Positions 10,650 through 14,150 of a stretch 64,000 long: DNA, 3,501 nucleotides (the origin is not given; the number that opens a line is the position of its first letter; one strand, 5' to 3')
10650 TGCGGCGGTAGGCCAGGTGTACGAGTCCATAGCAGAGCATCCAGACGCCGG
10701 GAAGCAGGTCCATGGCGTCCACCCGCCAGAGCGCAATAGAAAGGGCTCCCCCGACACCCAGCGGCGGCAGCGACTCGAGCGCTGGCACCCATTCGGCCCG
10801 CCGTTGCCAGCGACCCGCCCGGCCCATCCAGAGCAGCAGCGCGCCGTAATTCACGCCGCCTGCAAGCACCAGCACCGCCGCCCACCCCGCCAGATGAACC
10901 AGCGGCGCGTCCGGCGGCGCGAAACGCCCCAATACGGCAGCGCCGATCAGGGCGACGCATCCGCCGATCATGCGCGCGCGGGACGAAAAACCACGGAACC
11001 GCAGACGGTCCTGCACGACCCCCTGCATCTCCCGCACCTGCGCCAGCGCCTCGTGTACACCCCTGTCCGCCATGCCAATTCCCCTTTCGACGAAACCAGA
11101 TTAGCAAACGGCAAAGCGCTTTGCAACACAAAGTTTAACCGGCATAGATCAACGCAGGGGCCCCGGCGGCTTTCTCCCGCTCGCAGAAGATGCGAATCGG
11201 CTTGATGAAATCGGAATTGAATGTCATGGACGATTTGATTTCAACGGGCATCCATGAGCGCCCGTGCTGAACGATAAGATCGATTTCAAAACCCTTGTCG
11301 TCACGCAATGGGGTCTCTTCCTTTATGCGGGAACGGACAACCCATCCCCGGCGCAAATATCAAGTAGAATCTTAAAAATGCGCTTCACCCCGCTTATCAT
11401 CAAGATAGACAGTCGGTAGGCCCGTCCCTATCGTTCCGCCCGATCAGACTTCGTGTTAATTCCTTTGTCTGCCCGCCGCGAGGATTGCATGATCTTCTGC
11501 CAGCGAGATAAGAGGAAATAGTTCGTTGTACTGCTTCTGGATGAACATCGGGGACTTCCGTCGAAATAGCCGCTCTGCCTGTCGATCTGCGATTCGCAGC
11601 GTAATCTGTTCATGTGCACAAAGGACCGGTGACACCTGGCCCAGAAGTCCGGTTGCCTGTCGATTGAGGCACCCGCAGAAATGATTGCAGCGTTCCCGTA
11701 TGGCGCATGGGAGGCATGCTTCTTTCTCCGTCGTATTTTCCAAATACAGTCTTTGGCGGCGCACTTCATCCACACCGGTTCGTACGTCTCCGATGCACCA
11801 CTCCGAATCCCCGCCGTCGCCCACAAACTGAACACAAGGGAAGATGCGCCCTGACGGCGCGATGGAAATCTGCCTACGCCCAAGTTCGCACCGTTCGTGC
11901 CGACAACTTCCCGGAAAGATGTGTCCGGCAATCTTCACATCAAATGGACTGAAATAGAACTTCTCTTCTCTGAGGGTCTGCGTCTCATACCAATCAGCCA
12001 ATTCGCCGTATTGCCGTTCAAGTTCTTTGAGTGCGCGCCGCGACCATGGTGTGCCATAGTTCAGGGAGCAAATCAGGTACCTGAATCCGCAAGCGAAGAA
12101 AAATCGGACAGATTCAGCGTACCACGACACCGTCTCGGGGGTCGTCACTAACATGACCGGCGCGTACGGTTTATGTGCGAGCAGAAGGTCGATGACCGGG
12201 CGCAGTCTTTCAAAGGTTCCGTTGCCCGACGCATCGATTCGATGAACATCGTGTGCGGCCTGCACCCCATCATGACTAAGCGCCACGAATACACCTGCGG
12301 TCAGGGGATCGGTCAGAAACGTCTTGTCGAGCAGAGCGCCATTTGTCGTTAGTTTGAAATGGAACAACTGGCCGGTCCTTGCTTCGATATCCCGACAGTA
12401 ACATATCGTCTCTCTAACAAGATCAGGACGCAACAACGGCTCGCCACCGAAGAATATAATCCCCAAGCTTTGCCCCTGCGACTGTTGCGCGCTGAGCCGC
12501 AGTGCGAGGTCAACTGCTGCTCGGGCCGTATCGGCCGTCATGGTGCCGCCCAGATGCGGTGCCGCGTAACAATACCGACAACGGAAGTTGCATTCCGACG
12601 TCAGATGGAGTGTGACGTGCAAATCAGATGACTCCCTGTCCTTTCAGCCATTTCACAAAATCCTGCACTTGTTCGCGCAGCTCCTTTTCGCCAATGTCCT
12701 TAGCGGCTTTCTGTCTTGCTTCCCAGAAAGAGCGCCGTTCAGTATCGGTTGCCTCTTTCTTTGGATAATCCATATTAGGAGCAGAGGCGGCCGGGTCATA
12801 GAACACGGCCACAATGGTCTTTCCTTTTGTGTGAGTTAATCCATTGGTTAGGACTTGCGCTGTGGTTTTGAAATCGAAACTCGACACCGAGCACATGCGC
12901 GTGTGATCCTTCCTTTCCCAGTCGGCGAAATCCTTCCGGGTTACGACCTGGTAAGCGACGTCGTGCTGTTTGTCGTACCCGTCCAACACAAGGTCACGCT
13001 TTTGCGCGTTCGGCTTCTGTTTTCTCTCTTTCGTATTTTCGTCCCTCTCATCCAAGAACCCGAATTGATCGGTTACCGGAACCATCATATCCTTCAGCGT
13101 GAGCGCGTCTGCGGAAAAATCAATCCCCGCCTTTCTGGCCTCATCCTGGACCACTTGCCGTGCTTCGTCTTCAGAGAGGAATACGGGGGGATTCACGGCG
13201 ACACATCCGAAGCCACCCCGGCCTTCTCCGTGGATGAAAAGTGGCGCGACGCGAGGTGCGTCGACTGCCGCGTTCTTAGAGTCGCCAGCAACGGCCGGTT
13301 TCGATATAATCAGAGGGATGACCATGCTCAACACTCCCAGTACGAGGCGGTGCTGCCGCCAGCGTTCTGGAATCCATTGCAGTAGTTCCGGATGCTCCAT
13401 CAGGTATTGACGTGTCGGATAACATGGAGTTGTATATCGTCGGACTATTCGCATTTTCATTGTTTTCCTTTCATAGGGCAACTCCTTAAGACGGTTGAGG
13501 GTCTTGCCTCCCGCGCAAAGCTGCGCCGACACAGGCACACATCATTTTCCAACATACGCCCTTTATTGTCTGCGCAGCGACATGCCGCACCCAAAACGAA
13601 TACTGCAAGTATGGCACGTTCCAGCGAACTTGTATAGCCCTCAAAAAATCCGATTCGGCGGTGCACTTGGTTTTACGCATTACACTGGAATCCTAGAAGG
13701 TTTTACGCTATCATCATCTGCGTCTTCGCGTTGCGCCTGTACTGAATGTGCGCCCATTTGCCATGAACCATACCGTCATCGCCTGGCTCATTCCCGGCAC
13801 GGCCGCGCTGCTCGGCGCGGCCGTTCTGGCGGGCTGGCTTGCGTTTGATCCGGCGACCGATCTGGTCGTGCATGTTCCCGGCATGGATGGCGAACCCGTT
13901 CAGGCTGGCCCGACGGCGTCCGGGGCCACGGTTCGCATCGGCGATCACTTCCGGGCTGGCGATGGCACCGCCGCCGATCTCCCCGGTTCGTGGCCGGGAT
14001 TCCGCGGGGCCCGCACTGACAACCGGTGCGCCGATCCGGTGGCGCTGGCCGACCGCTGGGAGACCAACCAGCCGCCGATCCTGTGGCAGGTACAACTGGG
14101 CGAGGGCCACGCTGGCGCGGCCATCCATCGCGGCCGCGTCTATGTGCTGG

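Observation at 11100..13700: Lower-GC island carrying a radical-SAM/SPASM maturase, an orphan single-TM protein and a DUF4143 gene remnant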

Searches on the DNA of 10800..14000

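Call 69: search_rna_families(source=window, start=10800, end=14000, threshold=evalue, max_evalue=1)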
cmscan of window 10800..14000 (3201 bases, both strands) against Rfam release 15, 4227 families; matches with E-value up to 1: 0.
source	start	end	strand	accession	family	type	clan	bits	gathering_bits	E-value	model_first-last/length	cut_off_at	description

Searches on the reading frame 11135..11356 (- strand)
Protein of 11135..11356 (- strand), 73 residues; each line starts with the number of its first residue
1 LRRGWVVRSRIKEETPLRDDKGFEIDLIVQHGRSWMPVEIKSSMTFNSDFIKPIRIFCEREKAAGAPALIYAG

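Call 3: search_protein_families(library=pfam, proteins=[window:11135-11356:-], max_evalue=0.01)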
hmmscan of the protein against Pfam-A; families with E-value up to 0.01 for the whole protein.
window:11135-11356:- (73 aa): 1 family
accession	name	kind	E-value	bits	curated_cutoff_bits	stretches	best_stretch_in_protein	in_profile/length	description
PF13635.12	DUF4143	-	0.00049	20.3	28.1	1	17-43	133-160/160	Domain of unknown function (DUF4143)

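Call 4: search_protein_families(library=ncbifam, proteins=[window:11135-11356:-], max_evalue=0.01)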
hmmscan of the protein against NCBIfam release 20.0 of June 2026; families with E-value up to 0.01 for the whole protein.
window:11135-11356:- (73 aa): 0 families

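Call 31: search_protein_families(library=padloc, proteins=[window:11135-11356:-], max_evalue=0.01)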
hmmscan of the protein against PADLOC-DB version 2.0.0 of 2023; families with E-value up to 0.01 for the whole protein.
window:11135-11356:- (73 aa): 3 families
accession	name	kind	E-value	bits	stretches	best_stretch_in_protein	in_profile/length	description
PDLC04790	PDC-S01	-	6.3e-05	19.9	1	18-62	342-387/422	-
PDLC04788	PDC-S01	-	0.00086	16.3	1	23-63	363-400/448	-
PDLC04786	PDC-S01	-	0.0057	13.4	1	20-49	364-393/439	-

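Call 53: search_dna_similar(query=window:11135-11356:-, collection=plasmids, mode=protein, max_evalue=0.001, max_rows=10)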
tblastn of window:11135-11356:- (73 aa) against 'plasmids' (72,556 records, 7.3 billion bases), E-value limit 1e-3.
Records with a match: 1; places in all: 1; records where one place covers at least 80% of the query: 0.
Best place of each record, by identity: <60% 1.
By first word of the organism name: Wolbachia 1.
By predicted mobility (MOB-suite, as given by PLSDB): non-mobilizable 1.
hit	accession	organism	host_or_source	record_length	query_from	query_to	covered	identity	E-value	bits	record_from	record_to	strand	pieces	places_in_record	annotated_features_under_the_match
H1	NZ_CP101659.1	Wolbachia endosymbiont of Aedes albopictus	Aedes albopictus,Wolbachia purified ...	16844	18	73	77%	44.6%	1e-6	50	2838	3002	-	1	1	ATP-binding protein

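Call 55: get_annotated_region(hit=H1, flank=1500)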
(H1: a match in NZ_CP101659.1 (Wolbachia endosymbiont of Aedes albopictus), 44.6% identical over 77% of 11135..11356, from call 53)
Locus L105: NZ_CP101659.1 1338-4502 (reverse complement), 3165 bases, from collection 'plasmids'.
description: Wolbachia endosymbiont of Aedes albopictus isolate wAlbA-JF2017 plasmid pWALBA2, complete sequence
organism: Wolbachia endosymbiont of Aedes albopictus (NCBI taxid 167957)
taxonomy: Bacteria; Pseudomonadota; Alphaproteobacteria; Rickettsiales; Anaplasmataceae; Wolbachia; Wolbachia endosymbiont of Aedes albopictus
host: -; source: Aedes albopictus,Wolbachia purified from mosquito ovaries,ovaries,Laboratory mosquito line (Malaysian nuclear ...; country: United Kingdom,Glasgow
typing (MOB-suite, as given by PLSDB): non-mobilizable
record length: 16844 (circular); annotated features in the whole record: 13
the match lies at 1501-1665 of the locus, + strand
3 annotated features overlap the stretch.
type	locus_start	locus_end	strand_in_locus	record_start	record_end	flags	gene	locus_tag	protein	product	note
CDS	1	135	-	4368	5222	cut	-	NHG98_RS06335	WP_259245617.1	Rpn family recombination-promoting nuclease/putative transposase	-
CDS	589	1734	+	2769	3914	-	-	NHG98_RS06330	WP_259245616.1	ATP-binding protein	-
CDS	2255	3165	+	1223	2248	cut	-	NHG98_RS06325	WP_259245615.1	hypothetical protein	-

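Call 56: search_protein_families(library=pfam, proteins=[L105:589-1734:+], max_evalue=0.001)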
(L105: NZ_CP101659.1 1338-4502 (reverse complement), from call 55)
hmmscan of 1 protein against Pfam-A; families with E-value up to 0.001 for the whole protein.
L105:589-1734:+ (381 aa): 3 families
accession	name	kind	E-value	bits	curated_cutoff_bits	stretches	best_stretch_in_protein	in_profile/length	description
PF13635.12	DUF4143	-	5.6e-53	179.4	28.1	1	171-330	1-160/160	Domain of unknown function (DUF4143)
PF13173.12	AAA_14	-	2.6e-26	92.6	27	1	18-133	3-128/129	AAA domain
PF13401.12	AAA_22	-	0.00024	21.9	27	0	22-64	10-52/130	AAA domain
